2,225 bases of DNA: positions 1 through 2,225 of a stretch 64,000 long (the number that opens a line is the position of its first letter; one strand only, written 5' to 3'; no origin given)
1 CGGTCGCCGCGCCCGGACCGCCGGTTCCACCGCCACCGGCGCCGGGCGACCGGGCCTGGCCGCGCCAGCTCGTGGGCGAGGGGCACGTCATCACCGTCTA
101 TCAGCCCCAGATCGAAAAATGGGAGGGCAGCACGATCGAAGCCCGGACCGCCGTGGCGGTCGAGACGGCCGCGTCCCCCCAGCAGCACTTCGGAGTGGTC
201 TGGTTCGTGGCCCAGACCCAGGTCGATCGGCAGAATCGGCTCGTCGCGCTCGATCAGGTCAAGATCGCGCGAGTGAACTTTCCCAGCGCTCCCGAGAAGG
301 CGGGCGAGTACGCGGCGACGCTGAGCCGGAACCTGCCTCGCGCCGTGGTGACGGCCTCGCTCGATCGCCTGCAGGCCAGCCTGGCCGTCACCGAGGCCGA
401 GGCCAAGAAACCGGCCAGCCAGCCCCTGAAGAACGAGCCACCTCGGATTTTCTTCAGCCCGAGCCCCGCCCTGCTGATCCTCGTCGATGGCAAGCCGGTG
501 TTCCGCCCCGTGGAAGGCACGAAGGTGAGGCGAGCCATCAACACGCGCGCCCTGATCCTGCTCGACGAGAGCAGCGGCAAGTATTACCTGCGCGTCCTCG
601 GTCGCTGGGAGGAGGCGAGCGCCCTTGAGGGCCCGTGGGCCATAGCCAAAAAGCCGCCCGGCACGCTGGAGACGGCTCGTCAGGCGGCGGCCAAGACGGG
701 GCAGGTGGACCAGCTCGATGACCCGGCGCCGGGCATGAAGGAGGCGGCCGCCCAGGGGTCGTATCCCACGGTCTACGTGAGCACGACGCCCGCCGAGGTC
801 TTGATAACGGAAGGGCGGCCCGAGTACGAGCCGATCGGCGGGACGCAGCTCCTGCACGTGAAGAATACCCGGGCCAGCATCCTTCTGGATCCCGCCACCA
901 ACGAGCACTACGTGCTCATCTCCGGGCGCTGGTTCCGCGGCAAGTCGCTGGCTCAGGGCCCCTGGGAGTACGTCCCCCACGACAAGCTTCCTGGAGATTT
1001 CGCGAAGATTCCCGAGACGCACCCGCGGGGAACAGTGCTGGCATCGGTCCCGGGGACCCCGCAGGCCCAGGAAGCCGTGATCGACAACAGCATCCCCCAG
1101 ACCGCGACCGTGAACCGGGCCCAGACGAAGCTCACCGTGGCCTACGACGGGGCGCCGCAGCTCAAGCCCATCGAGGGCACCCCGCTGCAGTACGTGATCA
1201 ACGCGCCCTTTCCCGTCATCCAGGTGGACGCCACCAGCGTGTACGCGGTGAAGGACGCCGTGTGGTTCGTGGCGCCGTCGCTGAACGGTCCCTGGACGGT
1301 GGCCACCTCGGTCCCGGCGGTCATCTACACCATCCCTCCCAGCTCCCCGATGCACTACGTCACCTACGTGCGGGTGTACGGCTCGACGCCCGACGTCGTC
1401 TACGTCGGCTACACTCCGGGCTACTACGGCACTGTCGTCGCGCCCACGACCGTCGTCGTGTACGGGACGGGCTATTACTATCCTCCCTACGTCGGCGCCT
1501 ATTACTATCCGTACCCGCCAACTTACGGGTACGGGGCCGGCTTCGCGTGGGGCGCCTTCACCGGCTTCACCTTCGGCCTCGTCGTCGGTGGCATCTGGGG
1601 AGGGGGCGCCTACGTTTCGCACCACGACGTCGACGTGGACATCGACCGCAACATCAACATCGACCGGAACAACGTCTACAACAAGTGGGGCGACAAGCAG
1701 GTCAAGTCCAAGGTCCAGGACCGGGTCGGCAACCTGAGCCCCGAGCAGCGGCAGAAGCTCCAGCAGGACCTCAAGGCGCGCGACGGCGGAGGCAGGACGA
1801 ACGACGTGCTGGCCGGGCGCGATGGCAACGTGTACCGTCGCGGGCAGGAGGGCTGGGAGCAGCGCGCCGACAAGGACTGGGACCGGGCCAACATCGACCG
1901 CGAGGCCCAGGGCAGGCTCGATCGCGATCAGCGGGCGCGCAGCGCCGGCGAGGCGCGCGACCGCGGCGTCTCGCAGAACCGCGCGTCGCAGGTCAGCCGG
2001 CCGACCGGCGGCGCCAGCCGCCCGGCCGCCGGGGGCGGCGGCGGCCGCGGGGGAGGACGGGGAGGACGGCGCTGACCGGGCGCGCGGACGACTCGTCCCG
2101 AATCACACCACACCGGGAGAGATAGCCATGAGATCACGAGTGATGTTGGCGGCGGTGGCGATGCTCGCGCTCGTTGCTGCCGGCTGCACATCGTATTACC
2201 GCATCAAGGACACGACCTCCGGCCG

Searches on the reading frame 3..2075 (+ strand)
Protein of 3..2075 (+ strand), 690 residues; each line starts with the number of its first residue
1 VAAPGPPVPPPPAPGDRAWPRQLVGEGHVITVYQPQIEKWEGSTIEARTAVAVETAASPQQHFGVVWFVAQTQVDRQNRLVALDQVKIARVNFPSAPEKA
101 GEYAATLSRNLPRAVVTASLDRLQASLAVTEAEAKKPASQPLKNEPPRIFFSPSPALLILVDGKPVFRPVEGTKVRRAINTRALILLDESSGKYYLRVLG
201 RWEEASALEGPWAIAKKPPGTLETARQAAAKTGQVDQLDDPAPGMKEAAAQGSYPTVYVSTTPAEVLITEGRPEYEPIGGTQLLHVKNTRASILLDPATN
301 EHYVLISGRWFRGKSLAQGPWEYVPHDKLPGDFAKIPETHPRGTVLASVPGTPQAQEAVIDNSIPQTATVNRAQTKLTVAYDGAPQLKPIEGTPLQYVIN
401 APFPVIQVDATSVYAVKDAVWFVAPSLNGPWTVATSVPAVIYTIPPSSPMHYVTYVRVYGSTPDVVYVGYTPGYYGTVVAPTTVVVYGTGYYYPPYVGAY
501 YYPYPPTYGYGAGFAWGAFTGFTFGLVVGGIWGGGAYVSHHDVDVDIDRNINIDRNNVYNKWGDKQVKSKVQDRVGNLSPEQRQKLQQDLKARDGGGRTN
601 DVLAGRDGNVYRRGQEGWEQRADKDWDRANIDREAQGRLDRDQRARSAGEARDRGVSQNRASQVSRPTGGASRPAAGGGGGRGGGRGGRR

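Call 69: search_protein_families(library=pfam, proteins=[window:3-2075:+], max_evalue=1e-12)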
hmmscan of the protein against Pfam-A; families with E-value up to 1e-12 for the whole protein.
window:3-2075:+ (690 aa): 0 families
